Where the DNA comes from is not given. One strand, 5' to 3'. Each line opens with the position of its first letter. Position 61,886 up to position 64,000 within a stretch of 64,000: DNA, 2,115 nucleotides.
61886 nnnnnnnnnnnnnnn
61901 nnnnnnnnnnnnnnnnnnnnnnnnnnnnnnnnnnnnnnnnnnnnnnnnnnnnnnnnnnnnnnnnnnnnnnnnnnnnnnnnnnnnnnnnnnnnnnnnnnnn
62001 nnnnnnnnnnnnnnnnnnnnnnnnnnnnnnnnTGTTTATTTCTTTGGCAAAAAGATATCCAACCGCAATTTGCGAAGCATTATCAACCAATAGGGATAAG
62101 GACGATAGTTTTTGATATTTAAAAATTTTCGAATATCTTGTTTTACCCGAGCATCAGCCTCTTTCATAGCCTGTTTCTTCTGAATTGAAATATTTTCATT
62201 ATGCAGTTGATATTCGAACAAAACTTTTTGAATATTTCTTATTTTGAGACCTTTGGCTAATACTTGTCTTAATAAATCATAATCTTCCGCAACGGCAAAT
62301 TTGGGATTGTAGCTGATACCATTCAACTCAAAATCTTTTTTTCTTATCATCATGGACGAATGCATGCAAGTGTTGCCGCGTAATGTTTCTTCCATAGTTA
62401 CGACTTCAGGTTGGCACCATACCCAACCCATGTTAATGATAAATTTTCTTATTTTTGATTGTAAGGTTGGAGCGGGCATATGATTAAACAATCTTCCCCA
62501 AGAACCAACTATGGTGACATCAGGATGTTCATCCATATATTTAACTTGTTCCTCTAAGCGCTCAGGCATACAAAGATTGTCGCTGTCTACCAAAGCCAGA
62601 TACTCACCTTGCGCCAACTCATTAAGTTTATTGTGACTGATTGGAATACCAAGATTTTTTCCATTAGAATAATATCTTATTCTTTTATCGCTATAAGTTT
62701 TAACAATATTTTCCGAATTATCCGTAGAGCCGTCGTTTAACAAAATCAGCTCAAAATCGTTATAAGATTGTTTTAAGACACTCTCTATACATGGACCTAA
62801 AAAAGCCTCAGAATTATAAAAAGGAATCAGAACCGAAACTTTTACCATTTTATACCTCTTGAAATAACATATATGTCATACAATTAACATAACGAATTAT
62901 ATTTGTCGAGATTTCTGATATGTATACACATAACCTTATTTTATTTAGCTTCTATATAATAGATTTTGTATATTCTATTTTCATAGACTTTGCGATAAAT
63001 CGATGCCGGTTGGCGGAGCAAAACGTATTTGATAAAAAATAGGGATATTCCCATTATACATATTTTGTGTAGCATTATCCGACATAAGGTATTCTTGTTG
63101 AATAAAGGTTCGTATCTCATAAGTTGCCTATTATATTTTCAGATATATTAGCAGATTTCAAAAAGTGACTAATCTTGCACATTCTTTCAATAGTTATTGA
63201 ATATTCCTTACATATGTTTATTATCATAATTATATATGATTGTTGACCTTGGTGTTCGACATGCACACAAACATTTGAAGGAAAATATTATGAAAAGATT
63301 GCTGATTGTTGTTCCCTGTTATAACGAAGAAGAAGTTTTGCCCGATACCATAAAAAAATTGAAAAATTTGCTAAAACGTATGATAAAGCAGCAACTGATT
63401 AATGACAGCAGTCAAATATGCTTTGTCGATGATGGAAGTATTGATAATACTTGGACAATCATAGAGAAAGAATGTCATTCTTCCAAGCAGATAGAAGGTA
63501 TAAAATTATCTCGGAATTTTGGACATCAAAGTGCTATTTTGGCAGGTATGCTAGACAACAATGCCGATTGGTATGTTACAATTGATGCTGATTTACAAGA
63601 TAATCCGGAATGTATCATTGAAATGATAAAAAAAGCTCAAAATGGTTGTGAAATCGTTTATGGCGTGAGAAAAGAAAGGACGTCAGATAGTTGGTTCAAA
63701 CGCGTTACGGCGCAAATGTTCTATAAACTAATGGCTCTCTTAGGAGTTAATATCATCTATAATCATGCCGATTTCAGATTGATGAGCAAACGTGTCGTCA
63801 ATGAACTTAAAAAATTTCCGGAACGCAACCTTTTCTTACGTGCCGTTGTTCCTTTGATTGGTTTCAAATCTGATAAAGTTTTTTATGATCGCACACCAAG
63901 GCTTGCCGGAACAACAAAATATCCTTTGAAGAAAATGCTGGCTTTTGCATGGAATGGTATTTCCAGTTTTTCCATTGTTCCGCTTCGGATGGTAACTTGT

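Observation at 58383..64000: Gtr-like three-component glycan-modification locus with two tandem polytopic glycosyltransferase-like paralogs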

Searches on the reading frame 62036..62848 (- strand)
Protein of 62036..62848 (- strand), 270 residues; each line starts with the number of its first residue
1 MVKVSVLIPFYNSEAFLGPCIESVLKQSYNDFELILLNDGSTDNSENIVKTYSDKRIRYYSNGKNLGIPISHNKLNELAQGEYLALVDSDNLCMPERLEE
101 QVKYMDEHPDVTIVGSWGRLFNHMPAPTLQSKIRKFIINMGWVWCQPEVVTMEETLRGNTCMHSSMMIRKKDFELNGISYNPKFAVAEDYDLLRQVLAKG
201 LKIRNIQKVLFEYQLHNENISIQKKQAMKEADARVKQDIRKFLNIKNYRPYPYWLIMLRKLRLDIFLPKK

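Call 5: search_protein_families(library=pfam, proteins=[window:62036-62848:-], max_evalue=0.1)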
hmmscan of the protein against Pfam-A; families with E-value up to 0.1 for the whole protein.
window:62036-62848:- (270 aa): 6 families
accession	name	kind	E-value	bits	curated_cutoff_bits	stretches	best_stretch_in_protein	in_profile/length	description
PF00535.33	Glycos_transf_2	-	6.6e-35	120.9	23.3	1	5-133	1-131/168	Glycosyl transferase family 2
PF13641.12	Glyco_tranf_2_3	-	4e-17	63.4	27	1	4-210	3-208/230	Glycosyltransferase like family 2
PF10111.15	Glyco_tranf_2_2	-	4.3e-16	59.7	27.3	1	5-221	1-223/276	Glycosyltransferase like family 2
PF13506.12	Glyco_transf_21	-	5.9e-05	23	21.7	1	74-214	25-155/174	Glycosyl transferase family 21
PF13632.12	Glyco_trans_2_3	-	0.0004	20.7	27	1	85-245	3-143/198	Glycosyl transferase family group 2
PF13704.12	Glyco_tranf_2_4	-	0.0016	19.3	27.5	1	13-96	3-87/98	Glycosyl transferase family 2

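Call 6: search_protein_families(library=ncbifam, proteins=[window:62036-62848:-], max_evalue=0.1)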
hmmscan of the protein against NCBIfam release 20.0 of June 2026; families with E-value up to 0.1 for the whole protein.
window:62036-62848:- (270 aa): 25 families
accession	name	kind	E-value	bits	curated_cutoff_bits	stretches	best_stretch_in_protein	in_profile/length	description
NF053739.1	GlytfEpsEBac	equivalog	5.6e-32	110.8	450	1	3-227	2-214/265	glycosyltransferase EpsE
NF047683.1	TeichurnBiosyTuaG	equivalog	3.2e-29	102.3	400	1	3-246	7-235/252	teichuronic acid biosynthesis protein TuaG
NF007482.0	PRK10073.1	equivalog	2.4e-25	89.2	423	1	3-232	7-234/334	glycosyltransferase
NF041394.1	GtaseAglG_Halo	equivalog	5.8e-17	61.9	440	1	3-115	2-117/304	glucosyl-dolichyl phosphate glucuronosyltransferase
TIGR03937.1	PgaC_IcaA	equivalog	4e-16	59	422.3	1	3-121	46-166/407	poly-beta-1,6-N-acetyl-D-glucosamine synthase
NF050050.1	ProtGlycPglI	equivalog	6.2e-15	55.4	500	1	1-107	1-110/306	GalNAc(5)-diNAcBac-PP-undecaprenol beta-1,3-glucosyltransferase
NF007453.0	PRK10018.1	equivalog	2.8e-13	50.2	382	1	4-100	8-106/280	colanic acid biosynthesis glycosyltransferase WcaA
TIGR04017.1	WcaA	equivalog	1.7e-12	47.5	495.75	1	4-99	7-104/279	colanic acid biosynthesis glycosyltransferase WcaA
NF041875.1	EPS_EpsD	equivalog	2e-11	43.9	370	1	4-130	1-129/325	exopolysaccharide biosynthesis glycosyltransferase EpsD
NF038299.1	EPS_HpsN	equivalog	2.4e-11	43.2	425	1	3-203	2-210/317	hormogonium polysaccharide biosynthesis glycosyltransferase HpsN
NF038302.1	EPS_HpsE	equivalog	8.9e-11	41.3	300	1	3-136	2-142/307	hormogonium polysaccharide biosynthesis glycosyltransferase HpsE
TIGR03472.1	HpnI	equivalog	1e-10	41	310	1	2-221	41-259/373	bacteriohopanetetrol glucosamine biosynthesis glycosyltransferase HpnI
TIGR03111.1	glyc2_xrt_Gpos1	hypoth_equivalog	3.8e-10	39.1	363.95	1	3-113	50-164/439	TIGR03111 family XrtG-associated glycosyltransferase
TIGR04283.1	glyco_like_mftF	equivalog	1.5e-09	37.8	182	1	4-208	1-180/221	TIGR04283 family arsenosugar biosynthesis glycosyltransferase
NF047588.1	GlcsyltransPgfSStrep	equivalog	1.5e-09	37.5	500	1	3-111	2-116/308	glycosyltransferase PgfS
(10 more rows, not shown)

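Call 38: search_solved_structures(query=window:62036-62848:-, max_evalue=0.001)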
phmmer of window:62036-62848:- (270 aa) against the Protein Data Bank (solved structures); distinct sequences matched with E-value up to 0.001: 26.
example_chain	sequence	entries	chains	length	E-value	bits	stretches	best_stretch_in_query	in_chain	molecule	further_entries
2z87_A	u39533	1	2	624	4.5e-25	91.5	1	4-252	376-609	Chondroitin synthase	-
2z86_A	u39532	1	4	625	4.5e-25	91.5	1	4-252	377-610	Chondroitin synthase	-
1h7l_A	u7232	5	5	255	5.9e-17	64.9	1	3-121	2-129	SPORE COAT POLYSACCHARIDE BIOSYNTHESIS PROTEIN SPSA | PROTEIN (SPORE COAT POLYSACCHARIDE BIOSYNTHESIS PROTEIN SPSA)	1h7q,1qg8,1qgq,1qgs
5hea_A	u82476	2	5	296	2e-16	63.2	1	4-113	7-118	Putative glycosyltransferase (GalT1)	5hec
6p61_A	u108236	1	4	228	2.4e-13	53.1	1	4-112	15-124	Glycosyltransferase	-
3bcv_A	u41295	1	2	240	4.1e-13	52.3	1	3-92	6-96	Putative glycosyltransferase protein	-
5tze_C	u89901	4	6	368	4e-12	49.1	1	3-117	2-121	Glycosyl transferase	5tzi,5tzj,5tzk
5tz8_A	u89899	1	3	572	8.1e-12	48.1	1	3-116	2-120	Glycosyl transferase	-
6h1j_A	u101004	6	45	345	2.8e-11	46.3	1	1-118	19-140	Probable ss-1,3-N-acetylglucosaminyltransferase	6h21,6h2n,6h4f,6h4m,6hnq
8vh7_A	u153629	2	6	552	8.4e-11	44.8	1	4-109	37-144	Heparosan synthase B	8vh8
8viw_A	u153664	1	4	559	8.8e-11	44.7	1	4-109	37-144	Heparosan synthase B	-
3l7j_A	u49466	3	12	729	1.3e-10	44.2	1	2-91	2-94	Teichoic acid biosynthesis protein F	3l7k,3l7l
3l7m_A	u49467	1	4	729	1.3e-10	44.2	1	2-91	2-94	Teichoic acid biosynthesis protein F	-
3l7i_A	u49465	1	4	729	1.3e-10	44.2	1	2-91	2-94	Teichoic acid biosynthesis protein F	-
9omm_A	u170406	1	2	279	6.8e-08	35.2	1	4-98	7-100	Glycosyltransferase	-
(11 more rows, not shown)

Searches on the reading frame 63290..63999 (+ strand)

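Call 5: search_protein_families(library=pfam, proteins=[window:63290-63999:+], max_evalue=0.1)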
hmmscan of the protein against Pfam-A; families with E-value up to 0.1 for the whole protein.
window:63290-63999:+ (236 aa): 4 families
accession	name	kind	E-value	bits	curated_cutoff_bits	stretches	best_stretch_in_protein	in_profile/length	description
PF00535.33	Glycos_transf_2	-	2.9e-29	102.6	23.3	1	6-173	2-167/168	Glycosyl transferase family 2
PF13704.12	Glyco_tranf_2_4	-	0.00014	22.7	27.5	1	26-101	5-81/98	Glycosyl transferase family 2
PF13641.12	Glyco_tranf_2_3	-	0.0088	16.5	27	1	4-178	3-179/230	Glycosyltransferase like family 2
PF03452.20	Anp1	-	0.04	13.8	28.8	0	83-115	128-160/263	Anp1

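Call 6: search_protein_families(library=ncbifam, proteins=[window:63290-63999:+], max_evalue=0.1)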
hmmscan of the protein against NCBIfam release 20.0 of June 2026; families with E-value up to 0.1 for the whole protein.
window:63290-63999:+ (236 aa): 15 families
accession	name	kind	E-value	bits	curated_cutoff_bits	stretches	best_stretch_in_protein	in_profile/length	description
NF047588.1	GlcsyltransPgfSStrep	equivalog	3.7e-47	161.1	500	1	3-235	2-229/308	glycosyltransferase PgfS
NF007986.1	PRK10714.1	equivalog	7.9e-31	107.2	529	1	2-235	6-234/316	undecaprenyl-phosphate 4-deoxy-4-formamido-L-arabinose transferase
TIGR03937.1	PgaC_IcaA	equivalog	4e-13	49.1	422.3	1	4-119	47-153/407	poly-beta-1,6-N-acetyl-D-glucosamine synthase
NF058614.1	PPMAGASynPpgS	equivalog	1.9e-09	37.3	370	1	6-173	4-165/226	polyprenyl-phospho-N-acetylgalactosaminyl synthase PpgS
NF041875.1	EPS_EpsD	equivalog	3.5e-09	36.5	370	1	20-125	10-114/325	exopolysaccharide biosynthesis glycosyltransferase EpsD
TIGR04242.1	nodulat_NodC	equivalog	1e-06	28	550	1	6-139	52-181/395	chitooligosaccharide synthase NodC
TIGR04283.1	glyco_like_mftF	equivalog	3.7e-06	26.7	182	1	6-143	3-124/221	TIGR04283 family arsenosugar biosynthesis glycosyltransferase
TIGR03111.1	glyc2_xrt_Gpos1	hypoth_equivalog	2.2e-05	23.4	363.95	1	4-123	51-163/439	TIGR03111 family XrtG-associated glycosyltransferase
NF007482.0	PRK10073.1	equivalog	3.7e-05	22.9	423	1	3-116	7-110/334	glycosyltransferase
NF047683.1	TeichurnBiosyTuaG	equivalog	0.00029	20.6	400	1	5-107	9-102/252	teichuronic acid biosynthesis protein TuaG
NF010496.0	PRK13915.1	equivalog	0.0011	18.2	262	1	4-110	33-135/307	glucosyl-3-phosphoglycerate synthase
TIGR03965.1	mycofact_glyco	equivalog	0.0043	16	280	1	19-106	84-169/467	mycofactocin biosynthesis glycosyltransferase MftF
NF053846.1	glyco_with_XrtP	equivalog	0.007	15.1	520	1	6-72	45-101/440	XrtP-associated glycosyltransferase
NF045692.1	OglycostaseCruG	equivalog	0.0082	15.1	600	1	5-118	44-154/386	2'-O-glycosyltransferase CruG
NF038302.1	EPS_HpsE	equivalog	0.016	14.2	300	1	4-68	3-61/307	hormogonium polysaccharide biosynthesis glycosyltransferase HpsE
